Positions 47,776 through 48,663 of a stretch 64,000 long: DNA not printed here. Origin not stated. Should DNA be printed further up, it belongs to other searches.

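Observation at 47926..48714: Serine recombinase followed by two inverted hix-like palindromes 127 bp apart, upstream of a surface-protein operon: candidate invertible switch or res site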

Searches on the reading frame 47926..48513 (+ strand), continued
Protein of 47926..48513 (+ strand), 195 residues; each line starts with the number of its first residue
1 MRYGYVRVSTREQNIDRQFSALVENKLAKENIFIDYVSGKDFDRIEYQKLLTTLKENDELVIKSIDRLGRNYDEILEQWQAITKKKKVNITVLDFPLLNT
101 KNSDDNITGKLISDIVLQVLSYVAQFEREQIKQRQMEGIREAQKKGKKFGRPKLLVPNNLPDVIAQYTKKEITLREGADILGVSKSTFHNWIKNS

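Call 13: find_related_loci(query=window:47926-48510:+, collection=genome_contigs, flank=4000)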
Query window:47926-48510:+ (195 aa) in genome_contigs; peptide patterns used: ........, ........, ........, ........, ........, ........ (x = any residue, [..] = any of these).
445 stretches matched a pattern; 384 encode a relative of the query (tblastn E <= 1e-3); the best 80 are kept; 80 distinct loci.
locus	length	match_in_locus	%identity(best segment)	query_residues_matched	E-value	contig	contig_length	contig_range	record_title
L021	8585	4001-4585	99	1-195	8e-128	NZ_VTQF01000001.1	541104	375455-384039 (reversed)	Streptococcus mitis strain DE0498 NODE_1_length_541104_cov_102.431964, whole genome shotgun sequence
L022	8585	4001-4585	99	1-195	8e-128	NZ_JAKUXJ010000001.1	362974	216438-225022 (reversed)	Streptococcus mitis strain D13054009 D13054009_S15_contig_1_consensus, whole genome shotgun sequence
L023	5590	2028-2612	98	1-195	4e-127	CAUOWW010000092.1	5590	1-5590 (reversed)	MAG TPA_asm: uncultured bacterium isolate SRR8290086_bin.11_MetaWRAP_v1.3_MAG genome assembly, contig: ERZ14214064_3465,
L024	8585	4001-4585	97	1-195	2e-126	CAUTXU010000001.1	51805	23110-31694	MAG TPA_asm: uncultured Streptococcus sp. isolate ERR10228886_bin.6_MetaWRAP_v1.3_MAG genome assembly, contig: ERZ216595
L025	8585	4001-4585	98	1-195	1e-126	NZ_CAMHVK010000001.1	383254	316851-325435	Streptococcus mitis isolate Streptococcus mitis NODE_1_length_383254_cov_94.802522, whole genome shotgun sequence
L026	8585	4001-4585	98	1-195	1e-126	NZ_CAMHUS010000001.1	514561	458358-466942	Streptococcus mitis isolate Streptococcus mitis NODE_1_length_514561_cov_115.905146, whole genome shotgun sequence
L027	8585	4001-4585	97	1-195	2e-126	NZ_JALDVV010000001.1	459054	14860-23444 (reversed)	Streptococcus mitis strain O7-1 NODE_1_length_459054_cov_18.455609, whole genome shotgun sequence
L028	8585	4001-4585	98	1-195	1e-126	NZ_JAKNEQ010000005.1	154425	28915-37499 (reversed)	Streptococcus mitis strain DFI.2.96 NNOOAJHE_5, whole genome shotgun sequence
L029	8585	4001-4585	97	1-195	1e-126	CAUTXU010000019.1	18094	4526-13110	MAG TPA_asm: uncultured Streptococcus sp. isolate ERR10228886_bin.6_MetaWRAP_v1.3_MAG genome assembly, contig: ERZ216595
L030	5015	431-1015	97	1-195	2e-126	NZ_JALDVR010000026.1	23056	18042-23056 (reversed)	Streptococcus mitis strain S03 NODE_26_length_23056_cov_188.780887, whole genome shotgun sequence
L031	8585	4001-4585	98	1-195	1e-126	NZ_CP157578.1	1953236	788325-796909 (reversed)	Streptococcus sp. KHUD_011 chromosome KHUD011, complete sequence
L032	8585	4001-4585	98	1-195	1e-126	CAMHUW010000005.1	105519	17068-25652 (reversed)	Streptococcus mitis genome assembly, contig: NODE_5_length_105519_cov_101.162336, whole genome shotgun sequence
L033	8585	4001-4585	98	1-195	1e-126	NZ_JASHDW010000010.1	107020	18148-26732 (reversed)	Streptococcus mitis strain OMI797 OMI797_00010, whole genome shotgun sequence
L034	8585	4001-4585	97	1-195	2e-126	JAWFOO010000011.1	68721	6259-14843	MAG: Streptococcus mitis isolate S2_002_026G1_dasS2_002_026G1_abawaca.62 JBBB008I_scaffold_73, whole genome shotgun sequ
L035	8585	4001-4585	97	1-195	2e-126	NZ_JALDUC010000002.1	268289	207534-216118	Streptococcus mitis strain S53 NODE_2_length_268289_cov_172.338825, whole genome shotgun sequence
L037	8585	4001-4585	97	1-195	4e-126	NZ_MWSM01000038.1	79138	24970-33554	Streptococcus pseudopneumoniae ATCC BAA-960 = CCUG 49455 CCUG_49455T_0000038, whole genome shotgun sequence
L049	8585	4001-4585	97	1-195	6e-126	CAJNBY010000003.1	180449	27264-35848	unidentified bacterium isolate Streptococcus species genome assembly, contig: NODE_3_length_180449_cov_43.8719, whole ge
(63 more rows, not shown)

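Call 22: search_solved_structures(query=window:47926-48510:+, max_evalue=0.001, show_alignments=2)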
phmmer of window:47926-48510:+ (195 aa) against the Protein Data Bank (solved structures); distinct sequences matched with E-value up to 0.001: 15.
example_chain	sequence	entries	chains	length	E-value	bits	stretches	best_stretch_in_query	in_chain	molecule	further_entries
2r0q_C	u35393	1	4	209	1.3e-25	93.4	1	3-185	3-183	Putative transposon Tn552 DNA-invertase bin3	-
1zr2_A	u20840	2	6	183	1.9e-18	70.1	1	3-155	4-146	Transposon gamma-delta resolvase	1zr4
2gm4_A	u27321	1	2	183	7.3e-18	68.2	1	3-155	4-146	Transposon gamma-delta resolvase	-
5cy1_A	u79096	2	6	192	8e-18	68.1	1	3-189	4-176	Transposon Tn3 resolvase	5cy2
5c32_B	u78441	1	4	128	1.8e-17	66.9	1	3-129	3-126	Putative transposon Tn552 DNA-invertase bin3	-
5c31_A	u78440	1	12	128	3.5e-17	66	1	3-129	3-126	Sin, putative plasmid resolvase dimer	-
1gdt_A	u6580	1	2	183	3.7e-17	65.9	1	3-155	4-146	PROTEIN (GAMMA DELTA RESOLVASE)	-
5c34_B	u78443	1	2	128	6.5e-17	65.1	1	3-129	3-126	Putative transposon Tn552 DNA-invertase bin3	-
5c35_A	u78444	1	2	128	1.2e-16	64.2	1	3-129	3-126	Recombinase Sin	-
3pkz_A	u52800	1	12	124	1.4e-15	60.8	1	3-125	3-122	Recombinase Sin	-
1gdr_A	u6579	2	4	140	2.9e-15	59.7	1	3-148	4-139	GAMMA DELTA-RESOLVASE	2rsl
4m6f_A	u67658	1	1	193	1.1e-14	57.9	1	2-157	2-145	DNA-invertase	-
2gm5_A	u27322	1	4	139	2.9e-14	56.5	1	3-143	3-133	Transposon gamma-delta resolvase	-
3uj3_X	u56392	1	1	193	3.4e-14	56.3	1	2-156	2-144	DNA-invertase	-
1ght_A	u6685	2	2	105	1.3e-09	41.4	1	3-78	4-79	TRANSPOSON GAMMA-DELTA RESOLVASE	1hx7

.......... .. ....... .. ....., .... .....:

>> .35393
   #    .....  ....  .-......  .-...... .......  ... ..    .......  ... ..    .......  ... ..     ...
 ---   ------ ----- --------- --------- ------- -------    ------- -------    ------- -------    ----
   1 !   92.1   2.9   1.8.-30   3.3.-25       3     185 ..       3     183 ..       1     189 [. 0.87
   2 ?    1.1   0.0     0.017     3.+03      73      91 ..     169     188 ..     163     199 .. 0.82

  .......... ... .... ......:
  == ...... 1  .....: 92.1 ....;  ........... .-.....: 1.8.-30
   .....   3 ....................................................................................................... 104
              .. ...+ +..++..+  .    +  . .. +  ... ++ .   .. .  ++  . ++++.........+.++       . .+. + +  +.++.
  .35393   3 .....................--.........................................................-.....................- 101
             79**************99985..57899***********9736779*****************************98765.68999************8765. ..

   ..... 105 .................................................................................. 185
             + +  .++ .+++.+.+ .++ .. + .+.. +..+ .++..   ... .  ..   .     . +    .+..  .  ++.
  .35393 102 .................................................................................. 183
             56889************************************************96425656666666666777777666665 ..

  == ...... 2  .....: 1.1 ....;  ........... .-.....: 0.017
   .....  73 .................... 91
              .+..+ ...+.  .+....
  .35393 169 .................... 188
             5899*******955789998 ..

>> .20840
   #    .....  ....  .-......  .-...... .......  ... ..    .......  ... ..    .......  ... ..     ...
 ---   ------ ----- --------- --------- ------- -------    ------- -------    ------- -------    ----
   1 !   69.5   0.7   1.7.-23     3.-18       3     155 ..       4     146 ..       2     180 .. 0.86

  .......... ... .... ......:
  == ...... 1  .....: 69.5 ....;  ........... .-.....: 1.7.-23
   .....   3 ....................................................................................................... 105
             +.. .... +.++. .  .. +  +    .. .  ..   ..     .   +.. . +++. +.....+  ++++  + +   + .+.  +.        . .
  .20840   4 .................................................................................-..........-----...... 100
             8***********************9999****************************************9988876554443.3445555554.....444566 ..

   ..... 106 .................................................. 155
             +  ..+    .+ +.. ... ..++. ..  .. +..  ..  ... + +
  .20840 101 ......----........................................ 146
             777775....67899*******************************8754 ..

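Call 23: search_protein_families(library=ncbifam, proteins=[window:47926-48510:+], max_evalue=0.01)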
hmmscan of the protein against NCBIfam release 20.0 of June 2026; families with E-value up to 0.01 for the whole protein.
window:47926-48510:+ (195 aa): 3 families
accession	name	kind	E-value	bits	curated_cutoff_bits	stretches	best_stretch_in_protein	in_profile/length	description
NF041201.1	recomb_XisF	equivalog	1.3e-17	63.9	375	1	2-152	1-146/465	fdxN element excision recombinase XisF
NF009949.0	PRK13413.1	equivalog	7.8e-16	58.4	272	1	1-194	1-195/203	master DNA invertase Mpi family serine-type recombinase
NF047344.1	SCCmet_CcrA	equivalog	4.8e-05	22.6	700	1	4-147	6-147/442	cassette chromosome recombinase CcrA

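Call 29: find_related_loci(query=window:47926-48510:+, collection=metagenome_contigs, flank=1500)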
Query window:47926-48510:+ (195 aa) in metagenome_contigs; peptide patterns used: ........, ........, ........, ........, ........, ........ (x = any residue, [..] = any of these).
600 stretches matched a pattern (row limit reached: there are more); 523 encode a relative of the query (tblastn E <= 1e-3); the best 80 are kept; 80 distinct loci.
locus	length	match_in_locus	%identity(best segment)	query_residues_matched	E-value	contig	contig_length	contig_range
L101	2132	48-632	99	1-195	8e-133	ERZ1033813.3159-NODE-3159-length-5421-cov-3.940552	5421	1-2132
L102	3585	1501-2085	98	1-195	4e-128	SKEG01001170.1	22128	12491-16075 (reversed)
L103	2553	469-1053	97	1-195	2e-130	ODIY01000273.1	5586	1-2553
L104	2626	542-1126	98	1-195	3e-130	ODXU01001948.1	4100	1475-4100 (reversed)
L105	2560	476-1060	97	1-195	4e-130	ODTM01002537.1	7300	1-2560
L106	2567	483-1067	98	1-195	2e-130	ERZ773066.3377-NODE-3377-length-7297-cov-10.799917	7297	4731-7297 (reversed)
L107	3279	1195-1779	98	1-195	7e-129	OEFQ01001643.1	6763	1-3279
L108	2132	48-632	97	1-195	2e-131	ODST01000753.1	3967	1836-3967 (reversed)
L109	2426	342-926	97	1-195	3e-130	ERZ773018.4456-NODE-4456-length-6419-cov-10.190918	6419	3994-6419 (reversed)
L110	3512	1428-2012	97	1-195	2e-127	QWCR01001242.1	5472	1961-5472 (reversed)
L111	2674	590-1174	97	1-195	2e-129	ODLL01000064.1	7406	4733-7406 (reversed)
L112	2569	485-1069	97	1-195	1e-129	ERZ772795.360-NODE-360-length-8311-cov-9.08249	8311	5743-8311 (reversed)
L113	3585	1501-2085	97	1-195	4e-127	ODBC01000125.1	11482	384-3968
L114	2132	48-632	97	1-195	8e-131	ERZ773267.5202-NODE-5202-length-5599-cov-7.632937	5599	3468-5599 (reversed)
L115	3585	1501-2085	97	1-195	6e-127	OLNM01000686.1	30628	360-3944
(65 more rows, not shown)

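Call 39: search_dna_similar(query=window:47926-48510:+, collection=plasmids, mode=protein, max_rows=15)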
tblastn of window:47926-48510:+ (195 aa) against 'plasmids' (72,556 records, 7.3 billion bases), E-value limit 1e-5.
The search stops at 5000 records and this limit was reached: more records match than are counted here, and every count below describes the 5000 best-scoring records only.
Records with a match: at least 5000; places in all: 10520; records where one place covers at least 80% of the query: 4082.
Best place of each record, by identity: <60% 5000.
By first word of the organism name: Staphylococcus 1115; Enterococcus 1054; Klebsiella 547; Bacillus 401; Lactiplantibacillus 258; Clostridium 152; Escherichia 151; Lactococcus 118; Citrobacter 99; Pseudomonas 93; and 160 more.
By predicted mobility (MOB-suite, as given by PLSDB): mobilizable 2047; non-mobilizable 1823; conjugative 1130.
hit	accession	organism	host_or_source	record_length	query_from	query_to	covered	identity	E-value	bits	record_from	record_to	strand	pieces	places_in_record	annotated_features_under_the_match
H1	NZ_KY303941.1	Enterococcus faecalis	fecal material of a Blue whale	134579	2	193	98%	56.3%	7e-66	225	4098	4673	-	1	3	recombinase family protein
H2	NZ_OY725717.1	Collinsella aerofaciens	-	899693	3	195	99%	49.5%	8e-53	187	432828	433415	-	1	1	recombinase family protein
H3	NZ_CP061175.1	Paenibacillus peoriae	cell culture,soil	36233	2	193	98%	46.0%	1e-43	161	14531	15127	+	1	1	recombinase family protein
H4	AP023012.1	Bacillus cereus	-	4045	2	194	99%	45.6%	4e-46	168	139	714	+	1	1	res: DNA recombinase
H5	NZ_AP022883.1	Bacillus cereus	-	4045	2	194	99%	45.6%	4e-46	168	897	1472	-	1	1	recombinase family protein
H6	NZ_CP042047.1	Staphylococcus aureus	retail beef liver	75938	2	193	98%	45.8%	1e-47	173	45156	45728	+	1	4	recombinase family protein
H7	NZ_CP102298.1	Clostridium perfringens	Canis lupus familiaris,mixed ...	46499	3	193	98%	45.8%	2e-43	161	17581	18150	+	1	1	recombinase family protein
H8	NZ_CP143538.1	Clostridium perfringens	Homo sapiens,fecal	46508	3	193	98%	45.8%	2e-43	160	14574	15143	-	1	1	recombinase family protein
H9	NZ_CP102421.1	Clostridium perfringens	mixed culture,bird (jay)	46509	3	193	98%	45.8%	2e-43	160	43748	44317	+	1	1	recombinase family protein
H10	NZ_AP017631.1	Clostridium perfringens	Homo sapiens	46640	3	193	98%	45.8%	2e-43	160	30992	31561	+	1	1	recombinase family protein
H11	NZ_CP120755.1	Clostridium perfringens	Hospital wastewater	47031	3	193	98%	45.8%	3e-43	160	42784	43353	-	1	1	recombinase family protein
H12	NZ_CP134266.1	Clostridium perfringens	Canis lupus familiaris,bacterial ...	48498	3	193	98%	45.8%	3e-43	160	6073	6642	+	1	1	recombinase family protein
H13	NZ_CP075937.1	Clostridium perfringens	feces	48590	3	193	98%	45.8%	3e-43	160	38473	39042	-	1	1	recombinase family protein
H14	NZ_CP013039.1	Clostridium perfringens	canine,Pure culture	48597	3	193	98%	45.8%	3e-43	160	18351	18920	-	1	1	recombinase family protein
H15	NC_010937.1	Clostridium perfringens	-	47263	3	193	98%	45.8%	3e-43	160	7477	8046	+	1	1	recombinase family protein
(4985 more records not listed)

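Call 40: search_dna_similar(query=window:47926-48510:+, collection=phages, mode=protein, max_rows=8)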
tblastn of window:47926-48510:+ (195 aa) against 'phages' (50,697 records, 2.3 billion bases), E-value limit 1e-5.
Records with a match: 348; places in all: 361; records where one place covers at least 80% of the query: 198.
Best place of each record, by identity: <60% 348.
By first word of the organism name: Ralstonia 97; Escherichia 64; Vibrio 33; Bacteriophage 23; Klebsiella 19; Yersinia 13; Mycobacterium 11; Listeria 10; Aeromonas 9; Enterobacteria 8; and 27 more.
By host as written in the record: - 73; Ralstonia solanacearum 68; Escherichia coli 26; Klebsiella pneumoniae 19; Listeria monocytogenes 10; Yersinia pestis EV76-CN 7; Ralstonia solanacearum Race 3, Biovar 1 6; Enterococcus faecalis 4; and 93 more.
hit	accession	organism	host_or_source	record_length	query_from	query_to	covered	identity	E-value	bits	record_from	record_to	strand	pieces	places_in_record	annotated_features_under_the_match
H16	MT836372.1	Bacteriophage sp.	human fecal samples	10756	1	193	99%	52.9%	4e-60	207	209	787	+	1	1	record has no annotation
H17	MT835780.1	Bacteriophage sp.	human fecal samples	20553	3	190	96%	50.5%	1e-52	186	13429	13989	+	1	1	record has no annotation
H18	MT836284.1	Bacteriophage sp.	human fecal samples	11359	2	193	98%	49.0%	7e-53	186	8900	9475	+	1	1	record has no annotation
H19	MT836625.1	Bacteriophage sp.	human fecal samples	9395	2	193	98%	43.0%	1e-39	148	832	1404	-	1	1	record has no annotation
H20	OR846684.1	Enterococcus phage Efs 1-1-1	Enterococcus faecalis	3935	1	159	82%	43.4%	8e-33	129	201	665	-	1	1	record has no annotation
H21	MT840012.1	Bacteriophage sp.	human fecal samples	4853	1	193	99%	35.4%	5e-24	103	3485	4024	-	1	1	record has no annotation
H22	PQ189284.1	Vibrio phage 10N.222.45.E8_PE001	Vibrio cyclitrophicus 10N.222.45.E8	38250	4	195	98%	34.5%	2e-17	85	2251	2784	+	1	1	hypothetical protein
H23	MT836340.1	Bacteriophage sp.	human fecal samples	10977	1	193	99%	34.2%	5e-22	98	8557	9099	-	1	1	record has no annotation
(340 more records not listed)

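Call 45: find_encoding_contigs(protein=P0095, flank=1500, max_places=10)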
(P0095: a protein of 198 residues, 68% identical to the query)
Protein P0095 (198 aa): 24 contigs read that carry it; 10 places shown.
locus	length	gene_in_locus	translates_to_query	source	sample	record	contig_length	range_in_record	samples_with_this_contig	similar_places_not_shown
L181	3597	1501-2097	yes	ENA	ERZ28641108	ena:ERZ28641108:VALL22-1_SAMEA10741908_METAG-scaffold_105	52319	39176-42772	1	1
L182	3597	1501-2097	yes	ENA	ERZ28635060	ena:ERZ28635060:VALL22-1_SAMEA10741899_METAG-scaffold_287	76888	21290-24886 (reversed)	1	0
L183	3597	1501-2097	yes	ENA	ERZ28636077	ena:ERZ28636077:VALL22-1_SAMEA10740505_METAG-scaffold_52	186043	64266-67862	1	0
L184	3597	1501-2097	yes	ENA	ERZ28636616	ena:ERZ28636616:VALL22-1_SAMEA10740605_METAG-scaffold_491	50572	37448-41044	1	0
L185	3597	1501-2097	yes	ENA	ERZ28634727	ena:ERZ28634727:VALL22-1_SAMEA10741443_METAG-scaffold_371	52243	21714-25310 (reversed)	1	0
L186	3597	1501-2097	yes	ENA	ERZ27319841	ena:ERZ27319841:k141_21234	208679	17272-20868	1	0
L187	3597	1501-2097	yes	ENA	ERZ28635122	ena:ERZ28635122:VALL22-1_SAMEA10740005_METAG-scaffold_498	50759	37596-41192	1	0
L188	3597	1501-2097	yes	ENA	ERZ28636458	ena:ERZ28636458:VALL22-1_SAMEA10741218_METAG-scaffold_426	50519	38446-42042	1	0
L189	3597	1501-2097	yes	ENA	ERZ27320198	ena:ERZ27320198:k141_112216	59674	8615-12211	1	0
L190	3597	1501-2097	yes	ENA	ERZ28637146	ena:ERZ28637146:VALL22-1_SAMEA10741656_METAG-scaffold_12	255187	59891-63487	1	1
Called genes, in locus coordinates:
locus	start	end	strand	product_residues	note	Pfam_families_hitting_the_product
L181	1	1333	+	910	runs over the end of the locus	PF00133:tRNA-synt_1, PF01921:tRNA-synt_1f (faint), PF09334:tRNA-synt_1g, PF01406:tRNA-synt_1e (weak), PF08264:Anticodon_1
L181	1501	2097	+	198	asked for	PF00239:Resolvase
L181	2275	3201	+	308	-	PF00746:Gram_pos_anchor (weak)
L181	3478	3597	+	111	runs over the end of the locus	PF08797:HIRAN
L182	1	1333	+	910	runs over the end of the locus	PF00133:tRNA-synt_1, PF01921:tRNA-synt_1f (faint), PF09334:tRNA-synt_1g, PF01406:tRNA-synt_1e (weak), PF08264:Anticodon_1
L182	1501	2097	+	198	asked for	PF00239:Resolvase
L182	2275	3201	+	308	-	PF00746:Gram_pos_anchor (weak)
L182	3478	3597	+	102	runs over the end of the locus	PF08797:HIRAN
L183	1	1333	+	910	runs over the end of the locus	PF00133:tRNA-synt_1, PF09334:tRNA-synt_1g, PF01406:tRNA-synt_1e (weak), PF01921:tRNA-synt_1f (faint), PF08264:Anticodon_1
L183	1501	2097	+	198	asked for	PF00239:Resolvase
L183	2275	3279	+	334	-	PF00746:Gram_pos_anchor (weak)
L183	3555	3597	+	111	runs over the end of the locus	PF08797:HIRAN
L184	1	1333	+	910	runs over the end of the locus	PF00133:tRNA-synt_1, PF01921:tRNA-synt_1f (faint), PF09334:tRNA-synt_1g, PF01406:tRNA-synt_1e (weak), PF08264:Anticodon_1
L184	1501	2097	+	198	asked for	PF00239:Resolvase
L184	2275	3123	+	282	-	PF00746:Gram_pos_anchor (weak)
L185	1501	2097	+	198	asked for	PF00239:Resolvase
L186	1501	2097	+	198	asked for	PF00239:Resolvase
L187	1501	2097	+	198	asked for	PF00239:Resolvase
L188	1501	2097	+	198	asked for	PF00239:Resolvase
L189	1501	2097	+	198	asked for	PF00239:Resolvase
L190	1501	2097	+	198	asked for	PF00239:Resolvase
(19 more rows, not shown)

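Call 46: find_encoding_contigs(protein=P0060, flank=1500, max_places=10)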
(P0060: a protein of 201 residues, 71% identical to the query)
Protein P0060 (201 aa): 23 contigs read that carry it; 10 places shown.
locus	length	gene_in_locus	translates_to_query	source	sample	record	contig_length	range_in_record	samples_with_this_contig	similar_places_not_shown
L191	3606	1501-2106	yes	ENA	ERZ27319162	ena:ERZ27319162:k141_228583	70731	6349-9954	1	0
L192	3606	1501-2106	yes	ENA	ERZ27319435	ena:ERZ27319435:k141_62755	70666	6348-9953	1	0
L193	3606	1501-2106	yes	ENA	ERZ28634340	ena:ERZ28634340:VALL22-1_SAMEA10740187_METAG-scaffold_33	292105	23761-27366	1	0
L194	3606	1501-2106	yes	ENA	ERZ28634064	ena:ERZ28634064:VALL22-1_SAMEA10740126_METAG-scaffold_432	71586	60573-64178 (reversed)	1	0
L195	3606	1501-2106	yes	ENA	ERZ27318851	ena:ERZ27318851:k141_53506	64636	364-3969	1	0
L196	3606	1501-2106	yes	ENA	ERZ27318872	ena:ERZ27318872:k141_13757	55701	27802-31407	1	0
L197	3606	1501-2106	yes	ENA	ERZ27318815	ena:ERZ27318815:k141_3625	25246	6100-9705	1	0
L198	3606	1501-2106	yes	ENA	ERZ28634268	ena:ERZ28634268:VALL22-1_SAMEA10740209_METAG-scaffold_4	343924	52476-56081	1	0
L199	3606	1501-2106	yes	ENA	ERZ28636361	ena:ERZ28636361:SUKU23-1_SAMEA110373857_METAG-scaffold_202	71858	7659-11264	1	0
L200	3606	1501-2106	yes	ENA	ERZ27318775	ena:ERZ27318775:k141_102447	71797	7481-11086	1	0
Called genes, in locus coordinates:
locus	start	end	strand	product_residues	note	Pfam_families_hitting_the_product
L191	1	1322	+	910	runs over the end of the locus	PF00133:tRNA-synt_1, PF09334:tRNA-synt_1g, PF01406:tRNA-synt_1e (weak), PF01921:tRNA-synt_1f (weak), PF08264:Anticodon_1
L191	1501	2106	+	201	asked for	PF00239:Resolvase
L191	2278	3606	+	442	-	-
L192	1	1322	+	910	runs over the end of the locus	PF00133:tRNA-synt_1, PF09334:tRNA-synt_1g, PF01406:tRNA-synt_1e (weak), PF01921:tRNA-synt_1f (weak), PF08264:Anticodon_1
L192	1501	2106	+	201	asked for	PF00239:Resolvase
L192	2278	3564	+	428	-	-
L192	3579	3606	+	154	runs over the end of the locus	PF05154:TM2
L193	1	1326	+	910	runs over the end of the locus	PF00133:tRNA-synt_1, PF09334:tRNA-synt_1g, PF01406:tRNA-synt_1e (weak), PF01921:tRNA-synt_1f (weak), PF08264:Anticodon_1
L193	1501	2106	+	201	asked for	PF00239:Resolvase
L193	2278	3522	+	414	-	-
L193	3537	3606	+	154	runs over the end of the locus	PF05154:TM2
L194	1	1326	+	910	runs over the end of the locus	PF00133:tRNA-synt_1, PF09334:tRNA-synt_1g, PF01406:tRNA-synt_1e (weak), PF01921:tRNA-synt_1f (weak), PF08264:Anticodon_1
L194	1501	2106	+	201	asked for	PF00239:Resolvase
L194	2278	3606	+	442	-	-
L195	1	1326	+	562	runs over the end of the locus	?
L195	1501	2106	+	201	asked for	PF00239:Resolvase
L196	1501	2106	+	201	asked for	PF00239:Resolvase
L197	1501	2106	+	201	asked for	PF00239:Resolvase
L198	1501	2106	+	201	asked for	PF00239:Resolvase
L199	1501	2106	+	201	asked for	PF00239:Resolvase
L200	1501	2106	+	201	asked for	PF00239:Resolvase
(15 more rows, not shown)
